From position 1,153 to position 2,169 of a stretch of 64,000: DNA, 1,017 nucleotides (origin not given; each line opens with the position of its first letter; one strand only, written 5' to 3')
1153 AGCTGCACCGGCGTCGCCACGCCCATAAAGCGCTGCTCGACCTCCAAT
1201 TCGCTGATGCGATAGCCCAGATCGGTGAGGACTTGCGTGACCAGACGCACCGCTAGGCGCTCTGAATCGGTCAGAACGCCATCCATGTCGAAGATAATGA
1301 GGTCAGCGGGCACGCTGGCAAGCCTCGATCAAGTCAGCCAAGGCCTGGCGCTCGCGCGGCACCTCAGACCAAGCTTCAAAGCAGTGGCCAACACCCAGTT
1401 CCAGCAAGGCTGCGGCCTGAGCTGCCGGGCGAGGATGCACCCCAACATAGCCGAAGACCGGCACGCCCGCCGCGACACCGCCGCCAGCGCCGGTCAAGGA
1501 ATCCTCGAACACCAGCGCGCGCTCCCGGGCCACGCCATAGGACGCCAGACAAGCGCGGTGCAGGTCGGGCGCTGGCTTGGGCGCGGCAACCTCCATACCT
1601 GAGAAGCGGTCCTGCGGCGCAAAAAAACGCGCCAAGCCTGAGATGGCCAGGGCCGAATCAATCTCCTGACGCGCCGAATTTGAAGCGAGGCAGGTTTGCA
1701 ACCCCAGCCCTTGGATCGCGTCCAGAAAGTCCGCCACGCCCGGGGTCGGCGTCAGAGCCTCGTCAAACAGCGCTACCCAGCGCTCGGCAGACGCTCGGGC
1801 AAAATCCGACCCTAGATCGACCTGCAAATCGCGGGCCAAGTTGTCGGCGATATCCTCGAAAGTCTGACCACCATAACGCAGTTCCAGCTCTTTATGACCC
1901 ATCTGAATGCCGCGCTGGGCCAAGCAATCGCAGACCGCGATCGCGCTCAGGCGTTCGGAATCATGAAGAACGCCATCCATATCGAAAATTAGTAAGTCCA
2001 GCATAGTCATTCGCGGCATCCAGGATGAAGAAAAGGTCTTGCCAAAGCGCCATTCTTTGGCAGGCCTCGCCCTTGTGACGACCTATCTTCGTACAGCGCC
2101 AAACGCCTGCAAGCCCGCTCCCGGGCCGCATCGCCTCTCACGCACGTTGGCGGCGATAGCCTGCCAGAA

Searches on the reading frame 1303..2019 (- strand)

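Call 59: search_protein_families(library=pfam, proteins=[window:1303-2019:-], max_evalue=0.00001)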
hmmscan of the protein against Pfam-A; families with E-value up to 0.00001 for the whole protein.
window:1303-2019:- (238 aa): 2 families
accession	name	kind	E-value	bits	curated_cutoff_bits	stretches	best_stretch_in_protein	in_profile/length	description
PF00702.32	Hydrolase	-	1.1e-19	72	26.4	1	8-185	2-191/191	haloacid dehalogenase-like hydrolase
PF13419.12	HAD_2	-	2.8e-19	70.3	23.8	1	10-190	1-177/178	Haloacid dehalogenase-like hydrolase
